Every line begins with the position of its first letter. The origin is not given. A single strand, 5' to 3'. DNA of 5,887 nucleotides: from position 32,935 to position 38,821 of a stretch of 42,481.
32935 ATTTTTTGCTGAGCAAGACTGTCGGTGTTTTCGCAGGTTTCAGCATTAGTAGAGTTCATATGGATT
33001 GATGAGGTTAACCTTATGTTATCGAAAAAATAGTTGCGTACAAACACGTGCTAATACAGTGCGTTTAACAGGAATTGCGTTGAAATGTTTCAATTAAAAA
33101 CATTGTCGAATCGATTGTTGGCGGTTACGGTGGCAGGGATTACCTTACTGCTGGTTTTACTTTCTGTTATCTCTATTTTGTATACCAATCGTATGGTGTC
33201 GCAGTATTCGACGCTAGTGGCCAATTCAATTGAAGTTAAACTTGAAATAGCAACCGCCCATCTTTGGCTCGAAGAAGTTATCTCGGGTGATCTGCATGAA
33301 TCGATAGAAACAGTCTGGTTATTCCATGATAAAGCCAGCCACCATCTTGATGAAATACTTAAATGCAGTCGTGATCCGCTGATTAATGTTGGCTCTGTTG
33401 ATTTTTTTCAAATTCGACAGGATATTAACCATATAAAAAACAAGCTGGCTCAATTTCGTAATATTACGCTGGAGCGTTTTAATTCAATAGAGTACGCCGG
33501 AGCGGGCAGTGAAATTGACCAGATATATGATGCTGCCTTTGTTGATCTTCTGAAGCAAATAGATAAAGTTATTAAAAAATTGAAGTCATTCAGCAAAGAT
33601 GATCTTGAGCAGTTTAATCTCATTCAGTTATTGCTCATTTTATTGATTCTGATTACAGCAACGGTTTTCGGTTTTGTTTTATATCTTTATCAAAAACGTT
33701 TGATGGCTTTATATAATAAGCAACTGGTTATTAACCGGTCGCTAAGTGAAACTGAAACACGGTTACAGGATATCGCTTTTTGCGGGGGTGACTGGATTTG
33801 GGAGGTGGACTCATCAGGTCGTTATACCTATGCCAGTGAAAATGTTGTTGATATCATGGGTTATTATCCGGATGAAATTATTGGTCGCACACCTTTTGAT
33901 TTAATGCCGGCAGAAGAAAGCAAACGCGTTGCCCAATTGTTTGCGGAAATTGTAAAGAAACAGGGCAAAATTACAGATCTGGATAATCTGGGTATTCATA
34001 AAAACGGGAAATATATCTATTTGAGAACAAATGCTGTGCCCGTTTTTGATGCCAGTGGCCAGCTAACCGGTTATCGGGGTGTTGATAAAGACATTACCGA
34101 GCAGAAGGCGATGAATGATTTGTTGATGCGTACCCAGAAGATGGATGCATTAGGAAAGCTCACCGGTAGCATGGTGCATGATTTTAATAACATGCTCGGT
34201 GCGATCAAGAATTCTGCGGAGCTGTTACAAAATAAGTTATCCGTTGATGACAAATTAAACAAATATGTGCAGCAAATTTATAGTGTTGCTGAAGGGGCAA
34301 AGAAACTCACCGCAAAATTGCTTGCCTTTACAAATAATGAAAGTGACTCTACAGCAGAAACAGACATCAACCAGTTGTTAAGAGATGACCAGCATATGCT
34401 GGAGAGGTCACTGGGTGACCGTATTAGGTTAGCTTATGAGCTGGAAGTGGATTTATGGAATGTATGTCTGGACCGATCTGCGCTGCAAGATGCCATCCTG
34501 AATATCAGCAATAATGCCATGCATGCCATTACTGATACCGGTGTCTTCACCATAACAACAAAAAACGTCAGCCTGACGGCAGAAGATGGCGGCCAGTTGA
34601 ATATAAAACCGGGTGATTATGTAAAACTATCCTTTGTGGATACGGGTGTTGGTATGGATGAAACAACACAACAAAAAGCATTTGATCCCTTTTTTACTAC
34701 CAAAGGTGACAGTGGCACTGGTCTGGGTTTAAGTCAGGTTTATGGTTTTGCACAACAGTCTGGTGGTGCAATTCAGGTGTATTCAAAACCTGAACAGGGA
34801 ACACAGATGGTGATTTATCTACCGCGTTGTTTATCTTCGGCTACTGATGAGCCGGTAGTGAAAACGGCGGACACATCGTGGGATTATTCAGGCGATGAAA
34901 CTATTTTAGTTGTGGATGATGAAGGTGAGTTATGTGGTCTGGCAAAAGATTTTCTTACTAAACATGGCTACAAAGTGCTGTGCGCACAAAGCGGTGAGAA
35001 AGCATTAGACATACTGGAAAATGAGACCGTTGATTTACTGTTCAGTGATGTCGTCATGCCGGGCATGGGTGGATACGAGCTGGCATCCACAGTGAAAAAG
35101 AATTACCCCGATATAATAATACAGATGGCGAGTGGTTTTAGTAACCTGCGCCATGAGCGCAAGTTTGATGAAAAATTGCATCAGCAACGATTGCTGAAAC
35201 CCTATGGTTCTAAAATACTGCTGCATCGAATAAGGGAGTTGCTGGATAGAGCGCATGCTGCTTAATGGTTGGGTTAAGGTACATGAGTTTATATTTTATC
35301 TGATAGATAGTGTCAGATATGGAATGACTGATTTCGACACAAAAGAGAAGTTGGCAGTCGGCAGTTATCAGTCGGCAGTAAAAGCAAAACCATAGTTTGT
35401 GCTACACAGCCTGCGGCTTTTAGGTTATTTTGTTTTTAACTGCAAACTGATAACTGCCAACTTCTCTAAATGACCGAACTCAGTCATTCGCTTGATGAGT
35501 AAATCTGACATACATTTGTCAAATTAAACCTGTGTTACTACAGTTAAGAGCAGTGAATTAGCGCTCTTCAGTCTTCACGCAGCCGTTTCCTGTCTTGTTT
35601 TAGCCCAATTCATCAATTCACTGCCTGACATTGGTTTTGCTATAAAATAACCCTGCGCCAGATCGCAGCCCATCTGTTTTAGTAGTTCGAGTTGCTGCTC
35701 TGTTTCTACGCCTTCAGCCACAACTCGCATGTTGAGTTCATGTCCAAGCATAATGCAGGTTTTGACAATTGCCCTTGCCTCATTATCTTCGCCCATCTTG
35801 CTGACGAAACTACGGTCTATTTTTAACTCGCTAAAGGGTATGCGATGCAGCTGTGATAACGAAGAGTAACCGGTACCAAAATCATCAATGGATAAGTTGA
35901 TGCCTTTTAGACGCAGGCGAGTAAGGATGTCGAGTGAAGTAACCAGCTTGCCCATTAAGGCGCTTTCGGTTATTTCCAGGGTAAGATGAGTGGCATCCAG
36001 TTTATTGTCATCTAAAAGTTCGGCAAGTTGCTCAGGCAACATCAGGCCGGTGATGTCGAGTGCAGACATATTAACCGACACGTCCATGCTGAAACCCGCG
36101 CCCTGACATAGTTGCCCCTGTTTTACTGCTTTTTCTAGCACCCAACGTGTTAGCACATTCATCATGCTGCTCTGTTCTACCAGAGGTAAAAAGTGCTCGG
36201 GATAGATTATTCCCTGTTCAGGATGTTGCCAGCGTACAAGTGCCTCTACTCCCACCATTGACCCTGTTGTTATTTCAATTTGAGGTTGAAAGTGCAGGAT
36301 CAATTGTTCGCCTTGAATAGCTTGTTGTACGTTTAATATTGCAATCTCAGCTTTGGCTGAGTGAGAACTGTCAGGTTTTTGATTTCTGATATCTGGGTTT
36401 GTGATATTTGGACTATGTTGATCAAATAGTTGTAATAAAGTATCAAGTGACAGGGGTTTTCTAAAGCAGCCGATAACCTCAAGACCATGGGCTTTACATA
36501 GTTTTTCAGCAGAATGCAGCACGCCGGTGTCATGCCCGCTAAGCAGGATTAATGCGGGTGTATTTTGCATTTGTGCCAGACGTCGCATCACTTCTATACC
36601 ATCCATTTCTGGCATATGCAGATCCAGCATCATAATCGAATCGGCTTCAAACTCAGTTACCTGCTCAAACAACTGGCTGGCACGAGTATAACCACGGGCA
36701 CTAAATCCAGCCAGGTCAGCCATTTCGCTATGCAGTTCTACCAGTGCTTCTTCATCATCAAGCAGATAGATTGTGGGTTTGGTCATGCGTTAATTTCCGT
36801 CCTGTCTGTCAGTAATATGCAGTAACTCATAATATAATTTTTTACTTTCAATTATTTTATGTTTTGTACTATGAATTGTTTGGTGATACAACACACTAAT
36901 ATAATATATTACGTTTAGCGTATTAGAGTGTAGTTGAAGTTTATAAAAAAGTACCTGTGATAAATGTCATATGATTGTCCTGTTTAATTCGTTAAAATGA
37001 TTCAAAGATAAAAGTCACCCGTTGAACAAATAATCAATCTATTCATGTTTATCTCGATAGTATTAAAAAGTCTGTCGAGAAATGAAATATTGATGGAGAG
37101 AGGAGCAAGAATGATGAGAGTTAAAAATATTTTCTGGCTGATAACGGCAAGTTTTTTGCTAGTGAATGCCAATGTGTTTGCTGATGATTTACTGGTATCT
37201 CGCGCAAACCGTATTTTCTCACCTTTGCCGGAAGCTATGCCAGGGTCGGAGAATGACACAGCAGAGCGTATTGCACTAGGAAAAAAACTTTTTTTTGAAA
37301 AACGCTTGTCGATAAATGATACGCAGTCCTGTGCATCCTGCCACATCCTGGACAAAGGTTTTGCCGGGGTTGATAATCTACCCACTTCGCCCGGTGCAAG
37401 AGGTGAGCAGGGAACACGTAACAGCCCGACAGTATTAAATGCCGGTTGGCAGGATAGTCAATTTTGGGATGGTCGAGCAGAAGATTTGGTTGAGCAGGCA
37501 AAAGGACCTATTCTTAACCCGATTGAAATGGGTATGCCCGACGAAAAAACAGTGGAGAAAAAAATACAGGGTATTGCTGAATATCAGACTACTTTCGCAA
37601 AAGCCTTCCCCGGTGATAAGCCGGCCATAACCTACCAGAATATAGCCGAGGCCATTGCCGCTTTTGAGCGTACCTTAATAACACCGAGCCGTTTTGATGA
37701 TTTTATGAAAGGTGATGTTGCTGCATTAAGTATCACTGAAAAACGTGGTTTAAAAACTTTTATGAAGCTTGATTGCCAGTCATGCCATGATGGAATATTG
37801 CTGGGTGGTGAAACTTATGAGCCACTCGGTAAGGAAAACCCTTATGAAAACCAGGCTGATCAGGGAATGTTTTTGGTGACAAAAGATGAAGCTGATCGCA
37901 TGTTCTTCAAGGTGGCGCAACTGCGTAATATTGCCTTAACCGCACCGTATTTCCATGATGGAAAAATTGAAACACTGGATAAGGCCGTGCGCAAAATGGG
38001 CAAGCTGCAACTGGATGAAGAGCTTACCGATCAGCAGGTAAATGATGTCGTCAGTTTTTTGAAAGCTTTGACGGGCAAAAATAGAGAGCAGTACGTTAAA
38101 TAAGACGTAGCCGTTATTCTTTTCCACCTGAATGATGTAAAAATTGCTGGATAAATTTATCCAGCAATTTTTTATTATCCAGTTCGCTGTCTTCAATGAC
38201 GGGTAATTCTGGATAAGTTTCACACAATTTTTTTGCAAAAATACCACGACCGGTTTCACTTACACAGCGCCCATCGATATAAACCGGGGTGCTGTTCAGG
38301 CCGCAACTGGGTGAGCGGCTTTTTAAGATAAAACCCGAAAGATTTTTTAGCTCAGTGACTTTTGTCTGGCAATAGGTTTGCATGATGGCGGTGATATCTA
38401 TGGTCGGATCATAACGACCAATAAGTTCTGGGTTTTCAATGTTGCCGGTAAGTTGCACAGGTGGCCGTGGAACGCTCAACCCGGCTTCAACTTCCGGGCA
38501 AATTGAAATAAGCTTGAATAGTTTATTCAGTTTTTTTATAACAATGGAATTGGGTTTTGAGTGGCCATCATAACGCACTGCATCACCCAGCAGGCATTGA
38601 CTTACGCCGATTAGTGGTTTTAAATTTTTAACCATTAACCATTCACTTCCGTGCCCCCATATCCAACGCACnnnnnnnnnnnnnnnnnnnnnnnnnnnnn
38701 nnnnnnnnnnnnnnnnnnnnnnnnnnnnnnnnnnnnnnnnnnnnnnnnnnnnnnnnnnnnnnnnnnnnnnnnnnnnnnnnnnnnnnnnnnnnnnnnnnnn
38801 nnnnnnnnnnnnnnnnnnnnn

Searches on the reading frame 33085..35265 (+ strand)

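Call 8: search_protein_families(library=pfam, proteins=[window:33085-35265:+], max_evalue=0.001)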
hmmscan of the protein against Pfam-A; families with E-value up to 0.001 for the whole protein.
window:33085-35265:+ (726 aa): 7 families
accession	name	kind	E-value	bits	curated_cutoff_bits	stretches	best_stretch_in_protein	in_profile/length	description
PF00072.30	Response_reg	-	2e-17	63.8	30.2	1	607-716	1-110/111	Response regulator receiver domain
PF02518.31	HATPase_c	-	6.2e-17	62.5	26.4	1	463-580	2-108/111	Histidine kinase-, DNA gyrase B-, and HSP90-like ATPase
PF13426.13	PAS_9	-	5.8e-13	49.5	27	1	236-339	2-103/103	PAS domain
PF08448.16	PAS_4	-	1.2e-12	48.4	23.1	1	236-341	6-109/110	PAS fold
PF08447.18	PAS_3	-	3.9e-12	46.7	25.6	1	248-333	2-88/89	PAS fold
PF00989.32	PAS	-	7.4e-10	39.3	22.6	1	236-336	12-112/113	PAS fold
PF00512.31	HisKA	-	5.6e-06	26.8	26.9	1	356-419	2-64/66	His Kinase A (phospho-acceptor) domain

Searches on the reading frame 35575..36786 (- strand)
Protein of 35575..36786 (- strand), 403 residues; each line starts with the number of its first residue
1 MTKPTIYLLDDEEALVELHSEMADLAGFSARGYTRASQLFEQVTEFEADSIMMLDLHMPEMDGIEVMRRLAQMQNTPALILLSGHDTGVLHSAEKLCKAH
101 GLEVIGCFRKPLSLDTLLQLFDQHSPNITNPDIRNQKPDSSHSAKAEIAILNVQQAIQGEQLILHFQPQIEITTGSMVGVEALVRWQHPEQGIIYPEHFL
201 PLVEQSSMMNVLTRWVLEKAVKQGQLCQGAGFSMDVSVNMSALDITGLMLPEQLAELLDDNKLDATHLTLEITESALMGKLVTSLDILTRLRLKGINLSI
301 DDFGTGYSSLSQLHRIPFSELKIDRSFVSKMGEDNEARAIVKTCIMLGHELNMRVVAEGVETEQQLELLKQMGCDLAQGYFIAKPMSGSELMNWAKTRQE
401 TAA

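Call 8: search_protein_families(library=pfam, proteins=[window:35575-36786:-], max_evalue=0.001)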
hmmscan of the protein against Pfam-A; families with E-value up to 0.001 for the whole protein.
window:35575-36786:- (403 aa): 2 families
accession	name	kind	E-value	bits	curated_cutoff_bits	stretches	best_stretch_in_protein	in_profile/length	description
PF00563.25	EAL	-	8.7e-76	254.8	31.3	1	153-385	4-236/236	EAL domain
PF00072.30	Response_reg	-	1.8e-13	51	30.2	1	6-120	1-109/111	Response regulator receiver domain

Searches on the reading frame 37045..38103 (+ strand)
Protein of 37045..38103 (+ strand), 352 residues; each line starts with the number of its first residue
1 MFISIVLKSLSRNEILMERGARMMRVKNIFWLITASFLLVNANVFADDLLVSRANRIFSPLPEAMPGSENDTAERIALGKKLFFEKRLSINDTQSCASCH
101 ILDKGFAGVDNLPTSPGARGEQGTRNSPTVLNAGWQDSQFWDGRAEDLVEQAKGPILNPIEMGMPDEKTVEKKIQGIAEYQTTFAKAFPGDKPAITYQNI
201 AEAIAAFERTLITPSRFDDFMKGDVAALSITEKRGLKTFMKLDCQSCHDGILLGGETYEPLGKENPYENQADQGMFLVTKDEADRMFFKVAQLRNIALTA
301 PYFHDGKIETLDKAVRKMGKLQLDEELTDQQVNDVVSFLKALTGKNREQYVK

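Call 8: search_protein_families(library=pfam, proteins=[window:37045-38103:+], max_evalue=0.001)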
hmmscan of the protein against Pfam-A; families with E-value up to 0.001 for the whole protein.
window:37045-38103:+ (352 aa): 3 families
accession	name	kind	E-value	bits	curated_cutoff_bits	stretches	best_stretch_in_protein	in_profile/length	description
PF03150.19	CCP_MauG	-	5.6e-58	196.3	25.6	1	74-224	2-147/149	Di-haem cytochrome c peroxidase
PF00034.26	Cytochrom_C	-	4.3e-09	38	21.3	0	234-342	3-89/90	Cytochrome c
PF13442.11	Cytochrome_CBB3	-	8.9e-06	26.4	27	0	233-339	4-68/68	Cytochrome C oxidase, cbb3-type, subunit III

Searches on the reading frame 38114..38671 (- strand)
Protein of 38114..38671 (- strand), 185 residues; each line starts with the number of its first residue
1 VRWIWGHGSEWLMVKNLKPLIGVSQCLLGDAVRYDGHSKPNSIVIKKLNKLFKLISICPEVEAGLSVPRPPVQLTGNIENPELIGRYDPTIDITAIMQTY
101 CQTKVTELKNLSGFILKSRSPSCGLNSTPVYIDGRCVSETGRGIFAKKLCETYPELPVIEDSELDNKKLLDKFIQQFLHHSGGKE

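Call 8: search_protein_families(library=pfam, proteins=[window:38114-38671:-], max_evalue=0.001)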
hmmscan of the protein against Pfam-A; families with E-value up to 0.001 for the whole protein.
window:38114-38671:- (185 aa): 1 family
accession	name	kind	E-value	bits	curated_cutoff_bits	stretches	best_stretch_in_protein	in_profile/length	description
PF04463.17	2-thiour_desulf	-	1.9e-35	122.4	34.7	1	21-160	1-140/141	2-thiouracil desulfurase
